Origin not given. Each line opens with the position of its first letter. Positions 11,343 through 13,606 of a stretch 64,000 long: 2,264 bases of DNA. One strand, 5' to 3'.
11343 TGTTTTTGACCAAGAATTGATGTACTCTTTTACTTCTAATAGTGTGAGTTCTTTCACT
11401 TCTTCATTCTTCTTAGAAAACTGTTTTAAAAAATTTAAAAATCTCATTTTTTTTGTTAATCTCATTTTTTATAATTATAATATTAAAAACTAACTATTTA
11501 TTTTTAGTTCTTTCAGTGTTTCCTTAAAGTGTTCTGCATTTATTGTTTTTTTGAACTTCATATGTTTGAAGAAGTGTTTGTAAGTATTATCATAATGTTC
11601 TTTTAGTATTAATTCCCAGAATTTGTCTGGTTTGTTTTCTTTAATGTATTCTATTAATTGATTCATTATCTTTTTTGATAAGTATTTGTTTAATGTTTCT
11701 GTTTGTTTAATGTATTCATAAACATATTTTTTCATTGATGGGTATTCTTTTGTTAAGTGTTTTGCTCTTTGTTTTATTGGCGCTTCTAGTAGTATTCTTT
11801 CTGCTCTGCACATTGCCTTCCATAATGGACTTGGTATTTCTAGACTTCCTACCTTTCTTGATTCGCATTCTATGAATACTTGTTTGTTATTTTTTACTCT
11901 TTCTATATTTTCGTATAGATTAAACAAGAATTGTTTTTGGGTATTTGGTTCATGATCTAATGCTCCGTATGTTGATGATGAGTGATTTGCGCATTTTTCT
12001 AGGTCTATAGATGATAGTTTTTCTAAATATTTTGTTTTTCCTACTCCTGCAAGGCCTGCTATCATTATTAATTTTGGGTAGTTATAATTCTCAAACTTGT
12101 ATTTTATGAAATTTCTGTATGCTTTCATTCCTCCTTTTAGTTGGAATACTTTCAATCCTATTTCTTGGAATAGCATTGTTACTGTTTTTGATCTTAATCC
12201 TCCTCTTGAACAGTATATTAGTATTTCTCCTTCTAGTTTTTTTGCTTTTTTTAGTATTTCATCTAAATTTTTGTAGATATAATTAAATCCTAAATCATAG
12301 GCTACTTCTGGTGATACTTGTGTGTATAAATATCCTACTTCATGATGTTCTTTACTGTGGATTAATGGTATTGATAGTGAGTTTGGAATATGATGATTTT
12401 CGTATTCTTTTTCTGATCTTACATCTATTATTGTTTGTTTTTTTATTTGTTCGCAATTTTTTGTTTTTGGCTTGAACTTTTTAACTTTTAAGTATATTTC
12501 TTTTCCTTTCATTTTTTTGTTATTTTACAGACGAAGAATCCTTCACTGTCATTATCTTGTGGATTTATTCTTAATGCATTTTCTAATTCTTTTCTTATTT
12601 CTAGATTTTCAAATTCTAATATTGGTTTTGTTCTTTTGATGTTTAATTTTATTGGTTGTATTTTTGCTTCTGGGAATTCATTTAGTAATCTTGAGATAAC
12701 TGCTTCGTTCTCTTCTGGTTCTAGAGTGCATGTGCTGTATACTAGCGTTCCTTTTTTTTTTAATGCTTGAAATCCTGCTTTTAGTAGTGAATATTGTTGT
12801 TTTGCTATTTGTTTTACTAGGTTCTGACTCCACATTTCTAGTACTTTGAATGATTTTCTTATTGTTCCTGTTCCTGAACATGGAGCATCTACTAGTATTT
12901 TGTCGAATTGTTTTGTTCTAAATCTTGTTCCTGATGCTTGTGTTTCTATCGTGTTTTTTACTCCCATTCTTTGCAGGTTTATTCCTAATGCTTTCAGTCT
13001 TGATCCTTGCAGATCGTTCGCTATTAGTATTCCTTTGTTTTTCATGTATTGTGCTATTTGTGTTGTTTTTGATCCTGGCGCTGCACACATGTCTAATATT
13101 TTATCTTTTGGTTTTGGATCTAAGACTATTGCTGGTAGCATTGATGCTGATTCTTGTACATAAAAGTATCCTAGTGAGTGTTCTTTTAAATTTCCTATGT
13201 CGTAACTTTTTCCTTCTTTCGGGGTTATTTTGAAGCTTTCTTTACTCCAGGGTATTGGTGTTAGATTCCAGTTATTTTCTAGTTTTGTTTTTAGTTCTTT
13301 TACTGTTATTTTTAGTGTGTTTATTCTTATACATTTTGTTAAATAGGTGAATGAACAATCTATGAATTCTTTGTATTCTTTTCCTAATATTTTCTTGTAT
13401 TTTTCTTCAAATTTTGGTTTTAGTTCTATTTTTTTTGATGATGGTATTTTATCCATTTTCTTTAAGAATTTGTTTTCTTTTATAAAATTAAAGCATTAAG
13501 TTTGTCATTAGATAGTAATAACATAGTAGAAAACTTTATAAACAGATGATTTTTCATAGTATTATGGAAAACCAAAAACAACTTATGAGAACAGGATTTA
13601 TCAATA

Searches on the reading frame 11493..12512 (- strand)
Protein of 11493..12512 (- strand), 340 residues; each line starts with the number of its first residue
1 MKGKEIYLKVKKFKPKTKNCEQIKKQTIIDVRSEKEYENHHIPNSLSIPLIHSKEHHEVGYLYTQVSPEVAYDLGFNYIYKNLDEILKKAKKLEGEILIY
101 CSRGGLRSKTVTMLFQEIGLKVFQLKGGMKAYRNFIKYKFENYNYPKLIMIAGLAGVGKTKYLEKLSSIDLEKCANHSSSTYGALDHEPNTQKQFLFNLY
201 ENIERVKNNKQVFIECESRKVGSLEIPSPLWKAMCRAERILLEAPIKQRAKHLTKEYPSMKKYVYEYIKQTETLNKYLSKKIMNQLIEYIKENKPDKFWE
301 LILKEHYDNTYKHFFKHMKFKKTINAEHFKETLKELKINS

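Call 60: search_protein_families(library=ncbifam, proteins=[window:11493-12512:-], max_evalue=0.00001)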
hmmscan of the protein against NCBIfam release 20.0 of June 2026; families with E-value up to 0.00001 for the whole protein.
window:11493-12512:- (340 aa): 7 families
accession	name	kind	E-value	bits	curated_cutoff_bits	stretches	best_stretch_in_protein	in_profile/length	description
NF008750.0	PRK11784.1-2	equivalog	9.4e-91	304.5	241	1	21-337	11-335/346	tRNA 2-selenouridine(34) synthase MnmH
TIGR03167.1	tRNA_sel_U_synt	equivalog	2.2e-81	273.7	219.75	1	25-317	2-304/311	tRNA 2-selenouridine(34) synthase MnmH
NF008752.0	PRK11784.1-4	equivalog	1.3e-69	234.7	266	1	17-330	9-332/357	tRNA 2-selenouridine(34) synthase MnmH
NF008751.0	PRK11784.1-3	equivalog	2.3e-46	158.7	361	1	23-288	15-288/367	tRNA 2-selenouridine(34) synthase MnmH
NF008749.0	PRK11784.1-1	equivalog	6e-34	117.8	548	1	23-262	15-262/364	tRNA 2-selenouridine(34) synthase MnmH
TIGR04568.1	arch_SelU_Nterm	equivalog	7.4e-23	81.5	200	1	26-133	104-213/215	selenouridine synthase SelU-like subunit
TIGR04569.1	arch_SelU_Cterm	equivalog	3.1e-11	43.6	180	1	152-335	7-203/217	selenouridine synthase SelU-like subunit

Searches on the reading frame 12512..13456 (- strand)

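Call 60: search_protein_families(library=ncbifam, proteins=[window:12512-13456:-], max_evalue=0.00001)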
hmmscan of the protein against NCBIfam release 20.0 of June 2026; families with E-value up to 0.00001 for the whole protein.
window:12512-13456:- (315 aa): 9 families
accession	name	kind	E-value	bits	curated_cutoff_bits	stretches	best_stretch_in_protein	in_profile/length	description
NF040814.1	tRNA_cyt_mtase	equivalog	6.5e-91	304.5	550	1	11-314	7-304/305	tRNA (cytosine(49)-C(5))-methyltransferase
NF008898.0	PRK11933.1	equivalog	4.2e-85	286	588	1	9-314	5-310/480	16S rRNA (cytosine(1407)-C(5))-methyltransferase RsmF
TIGR00446.1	nop2p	subfamily_domain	6.9e-84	281.2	210.45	1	43-314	1-264/264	NOL1/NOP2/sun family putative RNA methylase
NF011494.0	PRK14902.1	equivalog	3.1e-64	217.4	319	1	28-315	166-443/444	16S rRNA (cytosine(967)-C(5))-methyltransferase RsmB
NF011493.0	PRK14901.1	equivalog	1.3e-58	199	540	1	42-315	182-446/447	16S rRNA (cytosine(967)-C(5))-methyltransferase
NF041567.1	mtaseRsmF_Thermus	equivalog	9.9e-56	189.2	690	1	22-314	3-290/443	16S rRNA (cytosine(1407)-C(5))-methyltransferase RsmF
TIGR00563.1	rsmB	equivalog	1.4e-54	185.9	269.05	1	30-315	163-436/437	16S rRNA (cytosine(967)-C(5))-methyltransferase RsmB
NF008149.0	PRK10901.1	equivalog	1.2e-44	152.9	375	1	28-315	166-433/434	16S rRNA (cytosine(967)-C(5))-methyltransferase RsmB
NF011495.0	PRK14903.1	equivalog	5.1e-39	134.3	503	1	21-270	143-394/431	16S rRNA (cytosine(967)-C(5))-methyltransferase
